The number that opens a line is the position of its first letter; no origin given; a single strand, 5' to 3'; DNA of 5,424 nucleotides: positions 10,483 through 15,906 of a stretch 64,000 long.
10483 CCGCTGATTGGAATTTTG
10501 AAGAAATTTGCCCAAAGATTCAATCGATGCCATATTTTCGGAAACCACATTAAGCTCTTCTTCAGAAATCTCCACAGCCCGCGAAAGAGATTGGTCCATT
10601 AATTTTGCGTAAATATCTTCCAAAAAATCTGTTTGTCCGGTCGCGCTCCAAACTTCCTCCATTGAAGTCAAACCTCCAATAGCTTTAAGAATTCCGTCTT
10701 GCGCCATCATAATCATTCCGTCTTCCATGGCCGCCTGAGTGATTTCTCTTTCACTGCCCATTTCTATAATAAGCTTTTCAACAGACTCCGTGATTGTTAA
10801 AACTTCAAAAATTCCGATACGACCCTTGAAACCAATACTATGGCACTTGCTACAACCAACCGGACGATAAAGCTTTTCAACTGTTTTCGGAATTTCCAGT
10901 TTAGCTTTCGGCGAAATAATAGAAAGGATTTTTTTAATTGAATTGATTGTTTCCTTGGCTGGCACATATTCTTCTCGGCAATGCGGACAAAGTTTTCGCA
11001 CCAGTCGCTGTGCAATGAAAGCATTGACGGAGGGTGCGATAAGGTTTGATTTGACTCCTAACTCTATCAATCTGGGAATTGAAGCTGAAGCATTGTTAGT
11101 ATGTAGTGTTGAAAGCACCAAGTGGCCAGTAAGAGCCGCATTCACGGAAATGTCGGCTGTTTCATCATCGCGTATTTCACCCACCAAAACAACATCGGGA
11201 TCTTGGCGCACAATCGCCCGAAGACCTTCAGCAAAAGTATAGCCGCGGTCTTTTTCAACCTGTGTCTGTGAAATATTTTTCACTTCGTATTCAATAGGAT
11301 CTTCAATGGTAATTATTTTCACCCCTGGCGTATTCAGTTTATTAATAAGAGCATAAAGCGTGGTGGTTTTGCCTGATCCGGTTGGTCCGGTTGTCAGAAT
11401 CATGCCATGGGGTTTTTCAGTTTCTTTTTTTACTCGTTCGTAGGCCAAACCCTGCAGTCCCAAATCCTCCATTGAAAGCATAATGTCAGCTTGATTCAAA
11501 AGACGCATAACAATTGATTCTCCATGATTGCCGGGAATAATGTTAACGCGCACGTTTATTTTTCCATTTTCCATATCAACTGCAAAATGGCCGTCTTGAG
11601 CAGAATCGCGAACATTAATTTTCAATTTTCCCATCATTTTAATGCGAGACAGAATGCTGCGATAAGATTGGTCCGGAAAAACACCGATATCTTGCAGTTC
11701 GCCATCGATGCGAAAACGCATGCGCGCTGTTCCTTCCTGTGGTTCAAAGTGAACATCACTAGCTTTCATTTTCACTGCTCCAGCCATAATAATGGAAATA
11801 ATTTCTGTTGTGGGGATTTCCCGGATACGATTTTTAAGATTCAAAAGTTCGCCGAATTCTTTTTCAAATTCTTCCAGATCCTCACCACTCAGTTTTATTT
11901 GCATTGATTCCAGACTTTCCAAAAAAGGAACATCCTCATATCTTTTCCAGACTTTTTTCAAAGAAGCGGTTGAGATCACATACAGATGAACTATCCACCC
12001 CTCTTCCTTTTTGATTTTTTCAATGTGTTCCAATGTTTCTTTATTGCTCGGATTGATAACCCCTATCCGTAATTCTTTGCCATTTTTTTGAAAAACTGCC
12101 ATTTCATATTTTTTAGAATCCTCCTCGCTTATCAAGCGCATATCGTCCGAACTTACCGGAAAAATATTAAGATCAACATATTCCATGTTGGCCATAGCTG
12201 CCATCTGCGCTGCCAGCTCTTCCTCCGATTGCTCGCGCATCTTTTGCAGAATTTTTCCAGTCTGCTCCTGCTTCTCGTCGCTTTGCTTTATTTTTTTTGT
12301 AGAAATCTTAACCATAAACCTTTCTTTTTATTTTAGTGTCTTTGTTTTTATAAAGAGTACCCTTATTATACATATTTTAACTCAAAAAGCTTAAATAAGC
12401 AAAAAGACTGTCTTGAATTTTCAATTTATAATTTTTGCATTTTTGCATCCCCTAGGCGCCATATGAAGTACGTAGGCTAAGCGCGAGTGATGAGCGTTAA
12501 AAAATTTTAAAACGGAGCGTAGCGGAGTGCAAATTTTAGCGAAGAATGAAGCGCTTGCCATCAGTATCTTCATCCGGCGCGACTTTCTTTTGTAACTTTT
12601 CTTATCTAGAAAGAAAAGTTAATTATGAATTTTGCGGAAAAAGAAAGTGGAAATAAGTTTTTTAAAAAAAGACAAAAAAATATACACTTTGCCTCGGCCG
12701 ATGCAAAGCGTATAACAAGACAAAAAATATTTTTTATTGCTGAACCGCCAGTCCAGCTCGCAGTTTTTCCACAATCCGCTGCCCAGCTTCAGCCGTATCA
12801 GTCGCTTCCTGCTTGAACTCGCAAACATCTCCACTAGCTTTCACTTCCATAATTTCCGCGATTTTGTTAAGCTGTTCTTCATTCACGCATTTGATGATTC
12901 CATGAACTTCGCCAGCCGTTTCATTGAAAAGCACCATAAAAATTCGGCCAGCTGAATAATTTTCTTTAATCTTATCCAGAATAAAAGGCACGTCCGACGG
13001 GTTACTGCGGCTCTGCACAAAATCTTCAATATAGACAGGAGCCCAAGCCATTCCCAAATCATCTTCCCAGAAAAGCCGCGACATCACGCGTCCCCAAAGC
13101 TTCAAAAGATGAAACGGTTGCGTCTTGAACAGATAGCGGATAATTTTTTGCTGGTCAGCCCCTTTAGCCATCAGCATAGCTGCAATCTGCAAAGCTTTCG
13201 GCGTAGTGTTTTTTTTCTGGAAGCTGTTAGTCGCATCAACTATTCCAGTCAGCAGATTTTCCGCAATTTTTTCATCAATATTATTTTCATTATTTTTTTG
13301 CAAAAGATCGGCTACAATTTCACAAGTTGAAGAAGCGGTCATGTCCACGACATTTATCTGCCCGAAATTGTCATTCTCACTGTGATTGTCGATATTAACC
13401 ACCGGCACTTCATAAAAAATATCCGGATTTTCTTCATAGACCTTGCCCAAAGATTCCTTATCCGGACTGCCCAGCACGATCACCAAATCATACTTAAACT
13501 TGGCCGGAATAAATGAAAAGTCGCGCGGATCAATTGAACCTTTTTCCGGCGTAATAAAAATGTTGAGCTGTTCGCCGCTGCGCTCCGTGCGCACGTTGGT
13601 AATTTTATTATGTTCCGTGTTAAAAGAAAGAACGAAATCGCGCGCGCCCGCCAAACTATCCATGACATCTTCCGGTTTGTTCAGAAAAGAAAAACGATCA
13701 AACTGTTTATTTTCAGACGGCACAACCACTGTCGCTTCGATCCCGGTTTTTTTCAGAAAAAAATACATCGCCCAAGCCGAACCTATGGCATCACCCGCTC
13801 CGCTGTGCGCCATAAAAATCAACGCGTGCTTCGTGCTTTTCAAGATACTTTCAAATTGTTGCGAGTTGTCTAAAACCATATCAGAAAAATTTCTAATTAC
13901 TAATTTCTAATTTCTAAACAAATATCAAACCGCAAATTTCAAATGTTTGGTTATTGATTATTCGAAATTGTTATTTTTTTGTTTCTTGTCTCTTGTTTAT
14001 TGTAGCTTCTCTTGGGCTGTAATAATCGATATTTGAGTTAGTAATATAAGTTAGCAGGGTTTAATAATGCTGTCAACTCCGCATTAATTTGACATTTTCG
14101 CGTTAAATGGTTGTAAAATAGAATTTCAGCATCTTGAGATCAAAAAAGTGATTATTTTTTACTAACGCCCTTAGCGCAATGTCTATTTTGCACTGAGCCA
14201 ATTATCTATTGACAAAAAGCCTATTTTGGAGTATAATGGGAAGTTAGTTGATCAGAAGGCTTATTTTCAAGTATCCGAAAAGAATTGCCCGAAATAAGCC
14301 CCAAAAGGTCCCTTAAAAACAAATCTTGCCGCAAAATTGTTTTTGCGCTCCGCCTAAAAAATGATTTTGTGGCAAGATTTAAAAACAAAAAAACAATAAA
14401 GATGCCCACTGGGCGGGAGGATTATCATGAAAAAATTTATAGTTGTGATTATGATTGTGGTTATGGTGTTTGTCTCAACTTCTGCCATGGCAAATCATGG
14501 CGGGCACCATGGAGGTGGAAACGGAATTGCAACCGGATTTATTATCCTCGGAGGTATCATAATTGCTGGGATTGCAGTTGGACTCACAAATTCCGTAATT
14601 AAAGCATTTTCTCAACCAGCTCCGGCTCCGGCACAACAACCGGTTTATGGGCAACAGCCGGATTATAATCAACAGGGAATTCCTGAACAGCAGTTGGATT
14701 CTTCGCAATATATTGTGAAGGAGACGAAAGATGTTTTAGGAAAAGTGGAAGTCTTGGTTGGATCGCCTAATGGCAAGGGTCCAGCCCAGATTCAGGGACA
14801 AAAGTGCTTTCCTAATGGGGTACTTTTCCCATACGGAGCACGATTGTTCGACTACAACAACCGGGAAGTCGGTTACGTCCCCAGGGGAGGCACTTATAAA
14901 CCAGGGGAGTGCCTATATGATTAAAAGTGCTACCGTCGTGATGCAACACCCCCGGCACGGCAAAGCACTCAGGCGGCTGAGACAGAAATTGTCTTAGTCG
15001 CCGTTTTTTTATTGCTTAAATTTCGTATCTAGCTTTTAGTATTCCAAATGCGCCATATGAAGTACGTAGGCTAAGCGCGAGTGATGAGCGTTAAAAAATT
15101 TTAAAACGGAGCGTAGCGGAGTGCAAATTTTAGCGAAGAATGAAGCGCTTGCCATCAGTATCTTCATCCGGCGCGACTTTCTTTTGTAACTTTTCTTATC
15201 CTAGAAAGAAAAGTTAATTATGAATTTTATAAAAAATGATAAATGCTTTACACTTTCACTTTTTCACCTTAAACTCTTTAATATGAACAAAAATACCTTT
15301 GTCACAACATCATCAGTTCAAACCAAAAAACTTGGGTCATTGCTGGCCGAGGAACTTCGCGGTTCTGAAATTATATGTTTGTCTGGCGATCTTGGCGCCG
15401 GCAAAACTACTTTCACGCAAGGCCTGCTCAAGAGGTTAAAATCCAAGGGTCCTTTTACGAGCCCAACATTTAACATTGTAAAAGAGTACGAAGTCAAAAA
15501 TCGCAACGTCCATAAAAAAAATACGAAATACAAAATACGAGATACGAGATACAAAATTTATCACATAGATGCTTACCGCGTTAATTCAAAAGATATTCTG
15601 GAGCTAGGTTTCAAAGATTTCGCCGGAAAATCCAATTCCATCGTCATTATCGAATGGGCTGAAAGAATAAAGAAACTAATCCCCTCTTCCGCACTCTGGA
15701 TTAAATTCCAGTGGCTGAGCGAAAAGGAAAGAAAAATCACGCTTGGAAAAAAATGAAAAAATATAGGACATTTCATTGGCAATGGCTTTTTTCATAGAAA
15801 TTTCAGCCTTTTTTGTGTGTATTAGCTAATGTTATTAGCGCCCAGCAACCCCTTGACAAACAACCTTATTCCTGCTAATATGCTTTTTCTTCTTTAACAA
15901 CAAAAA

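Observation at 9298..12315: Orphan 1005-aa protein made of two complete PilB/GspE ATPase units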

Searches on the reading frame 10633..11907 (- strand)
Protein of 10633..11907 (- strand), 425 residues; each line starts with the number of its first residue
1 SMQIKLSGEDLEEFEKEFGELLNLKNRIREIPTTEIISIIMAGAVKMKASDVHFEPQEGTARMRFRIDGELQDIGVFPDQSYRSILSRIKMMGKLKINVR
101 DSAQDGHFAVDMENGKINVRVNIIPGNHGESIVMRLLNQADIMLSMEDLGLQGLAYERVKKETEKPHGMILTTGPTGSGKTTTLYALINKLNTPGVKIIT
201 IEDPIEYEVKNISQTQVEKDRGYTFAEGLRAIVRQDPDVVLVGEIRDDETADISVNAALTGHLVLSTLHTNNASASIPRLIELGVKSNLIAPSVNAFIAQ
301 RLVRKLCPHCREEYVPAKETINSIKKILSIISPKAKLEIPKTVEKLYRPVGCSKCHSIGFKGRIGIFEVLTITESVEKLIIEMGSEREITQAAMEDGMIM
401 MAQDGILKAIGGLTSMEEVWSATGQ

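Call 67: search_solved_structures(query=window:10633-11907:-, max_evalue=1e-60, show_alignments=3)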
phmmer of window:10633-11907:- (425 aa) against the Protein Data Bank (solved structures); distinct sequences matched with E-value up to 1e-60: 12.
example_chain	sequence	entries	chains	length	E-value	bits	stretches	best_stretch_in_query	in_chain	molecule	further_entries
5zfr_A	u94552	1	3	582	3.5e-97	329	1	9-422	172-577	Type IV pilus biogenesis ATPase PilB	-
3jc8_Ba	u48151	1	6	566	3e-95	322.7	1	8-422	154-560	Type IV-A pilus assembly ATPase PilB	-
6olj_C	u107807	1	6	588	3.8e-95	322.3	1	9-422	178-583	Type IV pilus biogenesis ATPase PilB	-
5tsg_B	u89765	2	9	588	8.6e-95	321.2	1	9-422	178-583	Type IV pilus biogenesis ATPase PilB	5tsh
1p9r_A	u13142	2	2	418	3.2e-92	312.7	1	23-420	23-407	General secretion pathway protein E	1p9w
4kss_A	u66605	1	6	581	1.1e-91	310.9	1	29-423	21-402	Type II secretion system protein E, hemolysin-coregulated protein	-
4ksr_A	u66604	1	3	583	1.2e-91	310.9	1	29-423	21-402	Type II secretion system protein E, Hemolysin-coregulated protein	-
4pht_A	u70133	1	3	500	4e-91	309.1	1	26-423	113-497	General secretory pathway protein E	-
5oiu_A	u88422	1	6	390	8.5e-91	308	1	37-423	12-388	Type IV pilus assembly protein PilF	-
5it5_F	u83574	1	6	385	1.1e-90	307.7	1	40-423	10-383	ATP binding motif-containing protein PilF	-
6ejf_A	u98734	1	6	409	1.3e-90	307.4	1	40-423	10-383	Type IV pilus assembly protein PilF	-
6f8l_G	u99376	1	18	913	4.1e-90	305.8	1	28-423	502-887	Type IV pilus assembly protein PilF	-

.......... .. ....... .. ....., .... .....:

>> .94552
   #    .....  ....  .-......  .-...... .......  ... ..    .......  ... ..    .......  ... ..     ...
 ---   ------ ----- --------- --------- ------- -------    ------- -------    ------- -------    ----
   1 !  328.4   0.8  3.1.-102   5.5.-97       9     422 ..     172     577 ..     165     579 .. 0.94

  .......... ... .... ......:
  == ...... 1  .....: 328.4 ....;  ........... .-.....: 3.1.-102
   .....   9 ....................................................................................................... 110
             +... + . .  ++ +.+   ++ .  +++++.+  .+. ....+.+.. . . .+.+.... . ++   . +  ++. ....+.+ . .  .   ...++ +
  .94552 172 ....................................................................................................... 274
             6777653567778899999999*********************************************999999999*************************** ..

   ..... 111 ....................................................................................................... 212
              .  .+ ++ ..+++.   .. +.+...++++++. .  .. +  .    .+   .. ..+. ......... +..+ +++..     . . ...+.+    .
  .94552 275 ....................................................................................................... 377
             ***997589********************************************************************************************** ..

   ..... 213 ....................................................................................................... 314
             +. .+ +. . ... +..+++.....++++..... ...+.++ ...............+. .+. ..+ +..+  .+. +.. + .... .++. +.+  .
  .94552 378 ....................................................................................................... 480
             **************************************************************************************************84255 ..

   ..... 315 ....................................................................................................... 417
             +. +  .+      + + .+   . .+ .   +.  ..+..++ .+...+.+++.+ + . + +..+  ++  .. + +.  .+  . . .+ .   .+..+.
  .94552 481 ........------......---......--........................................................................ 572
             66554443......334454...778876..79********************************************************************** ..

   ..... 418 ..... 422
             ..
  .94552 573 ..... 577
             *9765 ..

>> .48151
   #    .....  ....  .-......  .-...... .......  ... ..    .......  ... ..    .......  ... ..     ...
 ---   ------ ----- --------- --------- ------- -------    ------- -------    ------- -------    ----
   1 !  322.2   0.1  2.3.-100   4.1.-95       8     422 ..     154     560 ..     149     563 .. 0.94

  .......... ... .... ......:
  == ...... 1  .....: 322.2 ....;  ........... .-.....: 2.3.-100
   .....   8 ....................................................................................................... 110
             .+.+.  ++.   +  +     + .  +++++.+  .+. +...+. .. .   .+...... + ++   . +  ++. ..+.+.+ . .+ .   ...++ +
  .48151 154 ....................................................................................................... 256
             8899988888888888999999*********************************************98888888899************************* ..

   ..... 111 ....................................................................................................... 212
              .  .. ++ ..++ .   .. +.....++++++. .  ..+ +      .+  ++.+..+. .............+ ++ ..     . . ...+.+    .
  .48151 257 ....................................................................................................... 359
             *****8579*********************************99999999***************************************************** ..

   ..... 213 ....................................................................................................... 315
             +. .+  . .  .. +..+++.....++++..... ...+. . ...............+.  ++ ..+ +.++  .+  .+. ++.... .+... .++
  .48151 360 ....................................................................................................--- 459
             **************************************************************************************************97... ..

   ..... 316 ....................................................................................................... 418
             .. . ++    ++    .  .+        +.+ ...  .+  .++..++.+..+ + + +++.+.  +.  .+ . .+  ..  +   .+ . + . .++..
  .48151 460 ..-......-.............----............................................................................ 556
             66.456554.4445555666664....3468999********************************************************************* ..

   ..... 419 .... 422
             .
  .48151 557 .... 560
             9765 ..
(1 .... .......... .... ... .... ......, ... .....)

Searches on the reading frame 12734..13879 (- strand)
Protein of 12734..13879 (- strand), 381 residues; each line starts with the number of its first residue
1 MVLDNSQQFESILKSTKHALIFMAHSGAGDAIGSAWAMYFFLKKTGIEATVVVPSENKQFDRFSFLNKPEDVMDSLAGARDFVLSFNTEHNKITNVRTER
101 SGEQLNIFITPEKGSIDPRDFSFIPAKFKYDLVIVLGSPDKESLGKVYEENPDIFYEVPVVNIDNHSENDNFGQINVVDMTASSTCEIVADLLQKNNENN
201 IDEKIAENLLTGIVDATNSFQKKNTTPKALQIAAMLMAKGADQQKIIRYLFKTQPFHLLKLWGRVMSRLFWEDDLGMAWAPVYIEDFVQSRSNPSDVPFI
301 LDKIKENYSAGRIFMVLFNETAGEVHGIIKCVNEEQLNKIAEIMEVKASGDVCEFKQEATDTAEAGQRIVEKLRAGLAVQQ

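Call 9: search_protein_families(library=pfam, proteins=[window:12734-13879:-], max_evalue=0.001)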
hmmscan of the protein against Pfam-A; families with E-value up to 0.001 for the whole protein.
window:12734-13879:- (381 aa): 1 family
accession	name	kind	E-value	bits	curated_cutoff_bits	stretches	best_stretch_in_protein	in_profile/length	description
PF01368.27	DHH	-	7.4e-13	49.3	28.1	1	24-213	6-125/125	DHH family, N-terminal domain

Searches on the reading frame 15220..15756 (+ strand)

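Call 9: search_protein_families(library=pfam, proteins=[window:15220-15756:+], max_evalue=0.001)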
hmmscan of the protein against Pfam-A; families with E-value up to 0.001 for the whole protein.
window:15220-15756:+ (178 aa): 1 family
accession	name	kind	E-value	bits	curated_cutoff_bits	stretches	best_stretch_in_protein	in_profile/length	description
PF02367.23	TsaE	-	4e-34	117.8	26.6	1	31-173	3-128/128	Threonylcarbamoyl adenosine biosynthesis protein TsaE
